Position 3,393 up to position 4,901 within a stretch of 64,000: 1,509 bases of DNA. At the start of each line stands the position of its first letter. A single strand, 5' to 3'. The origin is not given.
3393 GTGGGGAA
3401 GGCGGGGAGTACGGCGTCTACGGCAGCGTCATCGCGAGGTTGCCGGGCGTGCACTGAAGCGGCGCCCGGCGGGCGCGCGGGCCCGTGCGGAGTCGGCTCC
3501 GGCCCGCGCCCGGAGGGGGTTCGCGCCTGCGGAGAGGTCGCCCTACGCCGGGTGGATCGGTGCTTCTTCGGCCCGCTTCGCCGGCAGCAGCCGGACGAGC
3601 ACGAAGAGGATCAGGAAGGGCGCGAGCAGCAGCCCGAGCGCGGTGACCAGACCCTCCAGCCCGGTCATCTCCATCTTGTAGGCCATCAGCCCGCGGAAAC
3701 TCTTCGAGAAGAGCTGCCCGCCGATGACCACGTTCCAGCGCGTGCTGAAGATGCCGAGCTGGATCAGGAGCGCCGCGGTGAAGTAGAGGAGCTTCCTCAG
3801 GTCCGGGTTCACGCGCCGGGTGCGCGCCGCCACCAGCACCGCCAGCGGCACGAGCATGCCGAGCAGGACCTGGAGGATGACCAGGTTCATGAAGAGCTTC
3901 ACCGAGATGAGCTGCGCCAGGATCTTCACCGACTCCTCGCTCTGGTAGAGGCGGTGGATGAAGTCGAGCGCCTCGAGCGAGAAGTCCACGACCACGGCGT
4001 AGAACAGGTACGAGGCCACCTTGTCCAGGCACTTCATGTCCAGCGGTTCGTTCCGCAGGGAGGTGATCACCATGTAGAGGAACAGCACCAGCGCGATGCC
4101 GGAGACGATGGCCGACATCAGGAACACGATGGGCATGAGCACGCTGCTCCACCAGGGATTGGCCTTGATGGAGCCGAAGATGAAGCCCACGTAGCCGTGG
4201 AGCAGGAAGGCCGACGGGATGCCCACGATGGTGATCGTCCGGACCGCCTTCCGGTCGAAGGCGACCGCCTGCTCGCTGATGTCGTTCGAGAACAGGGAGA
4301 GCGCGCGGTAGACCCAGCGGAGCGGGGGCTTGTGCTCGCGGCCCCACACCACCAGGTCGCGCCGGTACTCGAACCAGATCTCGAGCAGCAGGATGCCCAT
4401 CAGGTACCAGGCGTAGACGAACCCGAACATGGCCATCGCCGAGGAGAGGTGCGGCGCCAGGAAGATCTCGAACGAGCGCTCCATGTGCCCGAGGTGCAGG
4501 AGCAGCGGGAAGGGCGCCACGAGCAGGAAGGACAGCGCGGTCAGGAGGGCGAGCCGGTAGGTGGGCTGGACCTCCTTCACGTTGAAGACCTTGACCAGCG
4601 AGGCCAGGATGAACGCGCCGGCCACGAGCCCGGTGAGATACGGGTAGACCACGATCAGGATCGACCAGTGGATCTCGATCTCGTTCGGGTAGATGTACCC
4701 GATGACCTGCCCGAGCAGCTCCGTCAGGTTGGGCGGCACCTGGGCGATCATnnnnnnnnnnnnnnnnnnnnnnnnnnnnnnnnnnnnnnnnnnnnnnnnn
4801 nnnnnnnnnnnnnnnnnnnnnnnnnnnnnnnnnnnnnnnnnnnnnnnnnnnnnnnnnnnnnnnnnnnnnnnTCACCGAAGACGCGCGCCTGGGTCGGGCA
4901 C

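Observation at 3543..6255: NrfD/PsrC + 4Fe-4S + octaheme cytochrome module (Cbc-type quinol:cytochrome c oxidoreductase) embedded between the two bc operons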

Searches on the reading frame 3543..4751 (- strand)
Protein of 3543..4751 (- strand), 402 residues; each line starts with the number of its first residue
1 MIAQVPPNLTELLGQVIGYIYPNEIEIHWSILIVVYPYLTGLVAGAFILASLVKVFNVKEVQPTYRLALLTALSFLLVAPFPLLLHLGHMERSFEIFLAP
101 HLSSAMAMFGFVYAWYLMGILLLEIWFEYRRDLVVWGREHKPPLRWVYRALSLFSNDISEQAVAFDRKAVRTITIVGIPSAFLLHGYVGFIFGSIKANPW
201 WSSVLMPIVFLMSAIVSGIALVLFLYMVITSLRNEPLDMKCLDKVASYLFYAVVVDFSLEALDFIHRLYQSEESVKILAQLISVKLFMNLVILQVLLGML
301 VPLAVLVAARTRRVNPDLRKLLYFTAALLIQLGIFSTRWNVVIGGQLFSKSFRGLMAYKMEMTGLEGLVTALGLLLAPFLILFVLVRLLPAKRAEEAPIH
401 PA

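Call 5: search_protein_families(library=pfam, proteins=[window:3543-4751:-], max_evalue=0.01)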
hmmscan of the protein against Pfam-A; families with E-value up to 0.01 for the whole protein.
window:3543-4751:- (402 aa): 1 family
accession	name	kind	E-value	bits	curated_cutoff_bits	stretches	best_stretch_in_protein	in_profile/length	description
PF03916.19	NrfD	-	7.9e-36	124.7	25.8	1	26-348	8-311/313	Polysulphide reductase, NrfD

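Call 6: search_protein_families(library=ncbifam, proteins=[window:3543-4751:-], max_evalue=0.01)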
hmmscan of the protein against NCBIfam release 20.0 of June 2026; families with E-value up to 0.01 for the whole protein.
window:3543-4751:- (402 aa): 4 families
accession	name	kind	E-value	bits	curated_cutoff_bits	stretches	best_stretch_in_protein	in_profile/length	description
TIGR03148.1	cyt_nit_nrfD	equivalog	5.5e-11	42.3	347.6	1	27-347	8-313/316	cytochrome c nitrite reductase subunit NrfD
NF045798.1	DsrP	equivalog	2.9e-10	40.1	350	1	156-299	136-275/346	sulfate reduction electron transfer complex DsrMKJOP subunit DsrP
NF008133.1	PRK10881.1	equivalog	7.4e-08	32.3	450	1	39-390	61-372/377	Ni/Fe-hydrogenase cytochrome b subunit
NF045714.1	sulf_resp_HmcC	equivalog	0.00034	20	550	1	29-342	39-323/376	sulfate respiration complex protein HmcC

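Call 10: find_homologous_proteins(query=window:3543-4751:-)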
Query window:3543-4751:- (402 aa): 8000 proteins with E <= 0.001 among 8000 candidates; the best 120 are listed.
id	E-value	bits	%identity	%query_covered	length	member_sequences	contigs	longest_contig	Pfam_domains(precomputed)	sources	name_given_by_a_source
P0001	1.2e-248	843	97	100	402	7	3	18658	PF03916.20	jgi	jgi:Ni/Fe-hydrogenase subunit HybB-like protein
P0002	2.5e-244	829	96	100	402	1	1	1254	PF03916.20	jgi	-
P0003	6.0e-244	827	96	100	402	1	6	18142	PF03916.20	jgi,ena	jgi:Ni/Fe-hydrogenase subunit HybB-like protein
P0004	3.7e-243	825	96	100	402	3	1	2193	PF03916.20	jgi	jgi:Ni/Fe-hydrogenase subunit HybB-like protein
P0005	7.0e-242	821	95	100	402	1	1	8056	PF03916.20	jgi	-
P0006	2.1e-241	819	95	100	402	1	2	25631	PF03916.20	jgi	-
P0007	1.3e-239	813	95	100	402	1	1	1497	PF03916.20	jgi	jgi:Ni/Fe-hydrogenase subunit HybB-like protein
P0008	6.6e-238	808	95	100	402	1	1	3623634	PF03916.20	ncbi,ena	-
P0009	1.6e-223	760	89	99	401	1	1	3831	PF03916.20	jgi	jgi:Ni/Fe-hydrogenase subunit HybB-like protein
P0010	8.1e-214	728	85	99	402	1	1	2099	PF03916.20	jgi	-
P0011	3.2e-213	726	82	100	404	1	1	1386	PF03916.20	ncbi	-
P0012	1.2e-212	724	83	99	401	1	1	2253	PF03916.20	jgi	jgi:Ni/Fe-hydrogenase subunit HybB-like protein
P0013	7.0e-212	722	81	100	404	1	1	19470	PF03916.20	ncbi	-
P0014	9.1e-212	721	83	99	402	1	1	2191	PF03916.20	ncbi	-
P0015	2.9e-211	720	82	99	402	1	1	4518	PF03916.20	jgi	jgi:Ni/Fe-hydrogenase subunit HybB-like protein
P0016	3.2e-210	716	81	99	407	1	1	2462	PF03916.20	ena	-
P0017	3.5e-210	716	83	99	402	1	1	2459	PF03916.20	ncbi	-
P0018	9.7e-210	715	81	98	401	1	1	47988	PF03916.20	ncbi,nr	ncbi:MAG: polysulfide reductase NrfD [Candidatus Eisenbacteria bacterium]|nr:polysulfide reductase N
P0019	2.8e-209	713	80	99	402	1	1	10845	PF03916.20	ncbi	-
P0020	2.8e-209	713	80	99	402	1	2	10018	PF03916.20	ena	-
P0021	1.8e-208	711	81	99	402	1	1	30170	PF03916.20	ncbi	-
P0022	5.9e-208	709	82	99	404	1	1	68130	PF03916.20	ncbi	-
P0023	6.3e-208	709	80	99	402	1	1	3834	PF03916.20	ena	-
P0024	1.5e-207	708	80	99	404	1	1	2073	PF03916.20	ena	-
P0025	4.7e-207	706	80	94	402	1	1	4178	PF03916.20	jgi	jgi:Ni/Fe-hydrogenase subunit HybB-like protein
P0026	7.5e-206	702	79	99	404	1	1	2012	PF03916.20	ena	-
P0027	1.2e-205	701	79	98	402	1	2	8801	PF03916.20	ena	-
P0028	5.9e-205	699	79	99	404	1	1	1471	PF03916.20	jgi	jgi:Ni/Fe-hydrogenase subunit HybB-like protein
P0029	6.5e-205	699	78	99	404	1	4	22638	PF03916.20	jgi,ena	jgi:Ni/Fe-hydrogenase subunit HybB-like protein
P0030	1.2e-204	698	78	100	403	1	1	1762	PF03916.20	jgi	jgi:Ni/Fe-hydrogenase subunit HybB-like protein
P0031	1.4e-204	698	78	99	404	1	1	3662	PF03916.20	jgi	-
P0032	1.6e-204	698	78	99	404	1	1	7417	PF03916.20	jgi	jgi:Ni/Fe-hydrogenase subunit HybB-like protein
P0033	1.8e-204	697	79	99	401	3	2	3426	PF03916.20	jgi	jgi:Ni/Fe-hydrogenase subunit HybB-like protein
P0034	1.9e-204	697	79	100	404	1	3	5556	PF03916.20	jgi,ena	-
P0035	2.4e-204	697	78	99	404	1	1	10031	PF03916.20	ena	-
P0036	4.6e-204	696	79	99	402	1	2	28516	PF03916.20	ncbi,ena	ncbi:MAG: NrfD/PsrC family molybdoenzyme membrane anchor subunit [Candidatus Eisenbacteria bacterium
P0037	5.9e-204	696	78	99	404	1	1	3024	PF03916.20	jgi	jgi:Ni/Fe-hydrogenase subunit HybB-like protein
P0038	7.5e-204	695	79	100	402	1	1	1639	PF03916.20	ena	-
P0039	8.8e-204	695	79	100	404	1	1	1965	PF03916.20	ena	-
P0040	1.3e-203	695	78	100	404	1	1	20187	PF03916.20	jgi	jgi:Ni/Fe-hydrogenase subunit HybB-like protein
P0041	3.9e-203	693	80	99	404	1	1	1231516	PF03916.20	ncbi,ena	-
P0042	4.6e-203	693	79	100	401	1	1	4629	PF03916.20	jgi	jgi:Ni/Fe-hydrogenase subunit HybB-like protein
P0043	4.9e-203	693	78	100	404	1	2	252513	PF03916.20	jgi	jgi:Ni/Fe-hydrogenase subunit HybB-like protein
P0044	1.2e-202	691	78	99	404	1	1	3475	PF03916.20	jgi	jgi:Ni/Fe-hydrogenase subunit HybB-like protein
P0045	2.4e-202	690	78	99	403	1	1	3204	PF03916.20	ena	-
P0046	3.1e-202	690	79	100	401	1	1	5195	PF03916.20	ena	-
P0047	3.7e-202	690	79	99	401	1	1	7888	PF03916.20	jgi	jgi:Ni/Fe-hydrogenase subunit HybB-like protein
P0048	3.8e-202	690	78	100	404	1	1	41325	PF03916.20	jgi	jgi:Ni/Fe-hydrogenase subunit HybB-like protein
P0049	4.0e-202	690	78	99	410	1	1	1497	PF03916.20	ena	-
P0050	5.7e-202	689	78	100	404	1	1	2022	PF03916.20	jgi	jgi:Ni/Fe-hydrogenase subunit HybB-like protein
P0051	9.2e-202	689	78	99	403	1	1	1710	PF03916.20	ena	-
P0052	9.9e-202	688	78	98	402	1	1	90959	PF03916.20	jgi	-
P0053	1.3e-201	688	77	100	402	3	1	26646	PF03916.20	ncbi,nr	ncbi:MAG: polysulfide reductase [Candidatus Eisenbacteria bacterium RBG_16_71_46]|nr:MAG: polysulfid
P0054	1.8e-201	688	78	99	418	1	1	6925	PF03916.20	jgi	jgi:Ni/Fe-hydrogenase subunit HybB-like protein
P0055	2.0e-201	687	79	99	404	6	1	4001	PF03916.20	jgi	jgi:Ni/Fe-hydrogenase subunit HybB-like protein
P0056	2.3e-201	687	80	98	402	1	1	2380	PF03916.20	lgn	-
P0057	2.6e-201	687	79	99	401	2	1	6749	PF03916.20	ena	-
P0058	3.0e-201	687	78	99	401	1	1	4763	PF03916.20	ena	-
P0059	7.3e-201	686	80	93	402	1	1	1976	PF03916.20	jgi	jgi:Ni/Fe-hydrogenase subunit HybB-like protein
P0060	7.4e-201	686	77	98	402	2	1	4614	PF03916.20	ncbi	ncbi:MAG TPA: NrfD/PsrC family molybdoenzyme membrane anchor subunit [Candidatus Eisenbacteria bacte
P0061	1.1e-200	685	79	100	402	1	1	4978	PF03916.20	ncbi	-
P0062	3.4e-200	683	79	97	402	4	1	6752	PF03916.20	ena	-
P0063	4.5e-200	683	77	100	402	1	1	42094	PF03916.20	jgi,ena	-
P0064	5.3e-200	683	79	97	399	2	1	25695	PF03916.20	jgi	jgi:Ni/Fe-hydrogenase subunit HybB-like protein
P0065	1.3e-199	681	76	99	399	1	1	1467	PF03916.20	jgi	jgi:Ni/Fe-hydrogenase subunit HybB-like protein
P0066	1.8e-199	681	79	97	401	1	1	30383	PF03916.20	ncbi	-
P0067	2.0e-199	681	77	99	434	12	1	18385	PF03916.20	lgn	-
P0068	3.4e-199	680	78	99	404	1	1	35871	PF03916.20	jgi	jgi:Ni/Fe-hydrogenase subunit HybB-like protein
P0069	3.5e-199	680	77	99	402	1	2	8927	PF03916.20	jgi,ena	-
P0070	3.5e-199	680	77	99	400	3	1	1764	PF03916.20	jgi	-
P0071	6.1e-199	679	79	97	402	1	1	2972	PF03916.20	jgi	jgi:predicted membrane protein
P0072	6.7e-199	679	97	81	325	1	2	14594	PF03916.20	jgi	jgi:Ni/Fe-hydrogenase subunit HybB-like protein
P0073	8.3e-199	679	77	99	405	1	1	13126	PF03916.20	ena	-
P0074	8.5e-199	679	77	99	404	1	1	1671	PF03916.20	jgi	jgi:Ni/Fe-hydrogenase subunit HybB-like protein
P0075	8.6e-199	679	77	99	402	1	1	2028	PF03916.20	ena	-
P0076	8.7e-199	679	77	99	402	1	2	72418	PF03916.20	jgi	jgi:Ni/Fe-hydrogenase subunit HybB-like protein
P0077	1.2e-198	678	75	100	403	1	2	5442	PF03916.20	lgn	-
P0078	1.2e-198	678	77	99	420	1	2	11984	PF03916.20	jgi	jgi:Ni/Fe-hydrogenase subunit HybB-like protein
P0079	1.4e-198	678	77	100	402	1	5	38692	PF03916.20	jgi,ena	jgi:Ni/Fe-hydrogenase subunit HybB-like protein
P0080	1.6e-198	678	77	99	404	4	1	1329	PF03916.20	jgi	jgi:Ni/Fe-hydrogenase subunit HybB-like protein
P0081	1.8e-198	678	79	97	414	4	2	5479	PF03916.20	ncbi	-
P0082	3.0e-198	677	77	99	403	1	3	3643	PF03916.20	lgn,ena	-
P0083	3.1e-198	677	76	99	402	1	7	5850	PF03916.20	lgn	-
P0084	3.2e-198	677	78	99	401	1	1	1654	PF03916.20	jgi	jgi:Ni/Fe-hydrogenase subunit HybB-like protein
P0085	3.7e-198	677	78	99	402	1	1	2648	PF03916.20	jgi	jgi:Ni/Fe-hydrogenase subunit HybB-like protein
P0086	4.2e-198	676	78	97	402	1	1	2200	PF03916.20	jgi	jgi:Ni/Fe-hydrogenase subunit HybB-like protein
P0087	4.3e-198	676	78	99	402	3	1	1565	PF03916.20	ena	-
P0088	4.5e-198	676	78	99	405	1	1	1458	PF03916.20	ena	-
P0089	4.8e-198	676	77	100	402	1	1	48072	PF03916.20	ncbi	-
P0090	5.8e-198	676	79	99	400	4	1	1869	PF03916.20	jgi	-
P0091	6.1e-198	676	76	100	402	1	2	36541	PF03916.20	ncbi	-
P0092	6.1e-198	676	78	99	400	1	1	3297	PF03916.20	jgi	jgi:Ni/Fe-hydrogenase subunit HybB-like protein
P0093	6.8e-198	676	76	100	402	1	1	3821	PF03916.20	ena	-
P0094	7.0e-198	676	78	99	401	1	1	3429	PF03916.20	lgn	-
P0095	7.8e-198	676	81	96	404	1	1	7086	PF03916.20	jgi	jgi:Ni/Fe-hydrogenase subunit HybB-like protein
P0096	8.2e-198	676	78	97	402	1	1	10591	PF03916.20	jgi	jgi:Ni/Fe-hydrogenase subunit HybB-like protein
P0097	8.5e-198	675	76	100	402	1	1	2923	PF03916.20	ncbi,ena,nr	ncbi:MAG TPA: NrfD/PsrC family molybdoenzyme membrane anchor subunit [Candidatus Methylomirabilis sp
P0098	9.3e-198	675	76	99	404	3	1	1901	PF03916.20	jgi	jgi:Ni/Fe-hydrogenase subunit HybB-like protein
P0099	9.5e-198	675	78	99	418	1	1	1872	PF03916.20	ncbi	-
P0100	1.1e-197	675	77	99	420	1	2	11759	PF03916.20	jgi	jgi:Ni/Fe-hydrogenase subunit HybB-like protein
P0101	1.8e-197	674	77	99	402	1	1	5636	PF03916.20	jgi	jgi:Ni/Fe-hydrogenase subunit HybB-like protein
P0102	2.9e-197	674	77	97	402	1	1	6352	PF03916.20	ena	-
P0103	2.9e-197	674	78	97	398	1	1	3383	PF03916.20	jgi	jgi:Ni/Fe-hydrogenase subunit HybB-like protein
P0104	3.1e-197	674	78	97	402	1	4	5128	PF03916.20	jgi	jgi:Ni/Fe-hydrogenase subunit HybB-like protein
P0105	3.8e-197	673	77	99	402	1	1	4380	PF03916.20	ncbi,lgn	-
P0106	3.9e-197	673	76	99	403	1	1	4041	PF03916.20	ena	-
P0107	4.2e-197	673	76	100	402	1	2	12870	PF03916.20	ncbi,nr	ncbi:MAG TPA: NrfD/PsrC family molybdoenzyme membrane anchor subunit [Candidatus Methylomirabilis sp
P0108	4.2e-197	673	78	97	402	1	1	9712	PF03916.20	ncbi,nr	ncbi:MAG: polysulfide reductase NrfD [candidate division NC10 bacterium]|nr:polysulfide reductase Nr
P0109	4.6e-197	673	78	99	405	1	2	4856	PF03916.20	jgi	jgi:Ni/Fe-hydrogenase subunit HybB-like protein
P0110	5.0e-197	673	78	97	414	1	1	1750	PF03916.20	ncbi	-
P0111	7.1e-197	672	77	99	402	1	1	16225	PF03916.20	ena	-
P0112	8.2e-197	672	78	97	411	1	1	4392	PF03916.20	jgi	-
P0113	1.1e-196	672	77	98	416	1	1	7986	PF03916.20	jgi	jgi:Ni/Fe-hydrogenase subunit HybB-like protein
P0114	1.2e-196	672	78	98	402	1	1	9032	PF03916.20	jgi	jgi:Ni/Fe-hydrogenase subunit HybB-like protein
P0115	1.3e-196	672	77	99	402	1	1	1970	PF03916.20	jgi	jgi:Ni/Fe-hydrogenase subunit HybB-like protein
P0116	1.7e-196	671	77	97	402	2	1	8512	PF03916.20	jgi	jgi:Ni/Fe-hydrogenase subunit HybB-like protein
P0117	1.7e-196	671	77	99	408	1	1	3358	PF03916.20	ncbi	-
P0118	1.8e-196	671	78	99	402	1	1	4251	PF03916.20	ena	-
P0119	2.0e-196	671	78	97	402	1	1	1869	PF03916.20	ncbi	-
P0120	3.2e-196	670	76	99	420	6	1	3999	PF03916.20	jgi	jgi:Ni/Fe-hydrogenase subunit HybB-like protein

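Call 11: find_encoding_contigs(protein=P0008, flank=10000, max_places=3)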
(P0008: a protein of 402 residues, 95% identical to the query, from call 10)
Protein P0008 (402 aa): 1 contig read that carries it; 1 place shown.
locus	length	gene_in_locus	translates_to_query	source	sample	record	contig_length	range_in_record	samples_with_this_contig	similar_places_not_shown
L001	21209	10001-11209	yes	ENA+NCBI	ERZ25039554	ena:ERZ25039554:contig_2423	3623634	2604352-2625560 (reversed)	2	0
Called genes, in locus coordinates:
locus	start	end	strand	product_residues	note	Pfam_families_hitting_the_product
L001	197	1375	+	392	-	-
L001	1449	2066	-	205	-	-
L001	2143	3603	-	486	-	PF00999:Na_H_Exchanger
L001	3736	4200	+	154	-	PF00355:Rieske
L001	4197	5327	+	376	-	PF00033:Cytochrome_B, PF13631:Cytochrom_B_N_2, PF00032:Cytochrom_B_C (weak)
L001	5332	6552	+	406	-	PF14522:Cytochrome_C7 (faint), PF22678:Cytochrom_c_NrfB-like (faint), PF09699:Paired_CXXCH_1 (faint), PF14537:Cytochrom_c3_2 (faint)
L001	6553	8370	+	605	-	PF03264:Cytochrom_NNT, PF14522:Cytochrome_C7 (faint), PF14537:Cytochrom_c3_2 (faint)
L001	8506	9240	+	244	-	PF09699:Paired_CXXCH_1 (faint), PF13435:Cytochrome_C554 (faint), PF14522:Cytochrome_C7 (faint), PF14537:Cytochrom_c3_2 (faint), PF22113:Mtrc-MtrF_II-IV_dom (faint)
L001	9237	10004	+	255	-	PF12838:Fer4_7, PF13237:Fer4_10, PF13247:Fer4_11, PF12797:Fer4_2 (weak), PF12837:Fer4_6 (weak), PF00037:Fer4, PF12838:Fer4_7 (weak), PF13237:Fer4_10 (weak), +4 more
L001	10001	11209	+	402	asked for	PF03916:NrfD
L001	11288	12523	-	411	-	PF02085:Cytochrom_CIII (faint), PF09699:Paired_CXXCH_1 (faint), PF14522:Cytochrome_C7 (faint), PF14537:Cytochrom_c3_2, PF22113:Mtrc-MtrF_II-IV_dom (weak)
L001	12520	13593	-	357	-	PF00033:Cytochrome_B, PF13631:Cytochrom_B_N_2, PF00032:Cytochrom_B_C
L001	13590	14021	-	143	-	PF25471:TM_PetC (weak), PF00355:Rieske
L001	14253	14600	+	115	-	PF01740:STAS (weak), PF13466:STAS_2 (weak)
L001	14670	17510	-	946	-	PF09699:Paired_CXXCH_1 (faint), PF14522:Cytochrome_C7 (faint), PF14537:Cytochrom_c3_2 (faint)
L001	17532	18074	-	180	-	PF13435:Cytochrome_C554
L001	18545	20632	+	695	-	PF02085:Cytochrom_CIII (faint), PF03264:Cytochrom_NNT (faint), PF09699:Paired_CXXCH_1 (faint), PF14522:Cytochrome_C7 (faint), PF14537:Cytochrom_c3_2 (faint), PF01292:Ni_hydr_CYTB (weak)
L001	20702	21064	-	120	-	-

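Call 12: find_encoding_contigs(protein=P0041, flank=10000, max_places=3)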
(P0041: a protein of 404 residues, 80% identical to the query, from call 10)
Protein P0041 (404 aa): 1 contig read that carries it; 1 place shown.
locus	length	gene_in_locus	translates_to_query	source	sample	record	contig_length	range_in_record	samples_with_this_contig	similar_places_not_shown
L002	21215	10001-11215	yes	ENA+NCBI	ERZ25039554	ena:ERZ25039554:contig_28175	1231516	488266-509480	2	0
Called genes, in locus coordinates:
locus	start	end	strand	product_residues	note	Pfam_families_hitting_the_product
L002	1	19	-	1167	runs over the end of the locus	PF00873:ACR_tran, PF03176:MMPL, PF00873:ACR_tran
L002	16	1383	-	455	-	PF19335:HMBD, PF25917:BSH_RND (weak), PF25919:BSH_CusB, PF25973:BSH_CzcB, PF25954:Beta-barrel_RND_2, PF25967:RND-MFP_C (weak), PF25975:CzcB_C, PF25989:YknX_C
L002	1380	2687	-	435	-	PF02321:OEP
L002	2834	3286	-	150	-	-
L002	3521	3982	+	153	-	PF00355:Rieske, PF13806:Rieske_2 (weak)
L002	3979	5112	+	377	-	PF00033:Cytochrome_B, PF13631:Cytochrom_B_N_2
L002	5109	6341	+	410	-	PF14522:Cytochrome_C7 (faint), PF09699:Paired_CXXCH_1 (weak), PF14537:Cytochrom_c3_2 (weak)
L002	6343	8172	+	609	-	PF03264:Cytochrom_NNT (weak), PF14522:Cytochrome_C7 (faint), PF02085:Cytochrom_CIII (faint), PF14537:Cytochrom_c3_2 (weak)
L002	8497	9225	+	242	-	PF09699:Paired_CXXCH_1 (faint), PF14522:Cytochrome_C7 (faint), PF14537:Cytochrom_c3_2 (faint)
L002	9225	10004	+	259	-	PF12838:Fer4_7 (weak), PF13237:Fer4_10, PF13247:Fer4_11, PF00037:Fer4 (weak), PF12797:Fer4_2 (weak), PF12837:Fer4_6 (weak), PF13237:Fer4_10 (weak), PF12838:Fer4_7 (weak), +6 more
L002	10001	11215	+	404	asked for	PF03916:NrfD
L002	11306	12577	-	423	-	PF09699:Paired_CXXCH_1 (faint), PF02085:Cytochrom_CIII (faint), PF14522:Cytochrome_C7 (faint), PF22113:Mtrc-MtrF_II-IV_dom (faint), PF22678:Cytochrom_c_NrfB-like (faint), PF14537:Cytochrom_c3_2 (weak)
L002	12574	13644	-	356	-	PF00033:Cytochrome_B, PF13631:Cytochrom_B_N_2, PF00032:Cytochrom_B_C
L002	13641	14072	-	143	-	PF00355:Rieske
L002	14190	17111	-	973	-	PF09699:Paired_CXXCH_1 (faint), PF14522:Cytochrome_C7 (faint), PF14537:Cytochrom_c3_2 (faint), PF22113:Mtrc-MtrF_II-IV_dom (weak)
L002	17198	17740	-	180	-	PF14522:Cytochrome_C7 (faint), PF13435:Cytochrome_C554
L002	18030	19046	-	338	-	PF02775:TPP_enzyme_C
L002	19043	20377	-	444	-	PF01855:POR_N, PF17147:PFOR_II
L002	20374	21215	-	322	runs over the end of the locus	PF01558:POR, PF13183:Fer4_8 (faint), PF13237:Fer4_10 (weak), PF25160:LdpA_Fe-S-bd (faint), PF00037:Fer4 (faint), PF12837:Fer4_6 (faint), PF12838:Fer4_7, PF13187:Fer4_9, +1 more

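Call 14: search_solved_structures(query=window:3543-4751:-, max_evalue=1, show_alignments=2)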
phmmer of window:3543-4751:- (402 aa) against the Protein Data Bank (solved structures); distinct sequences matched with E-value up to 1: 0.
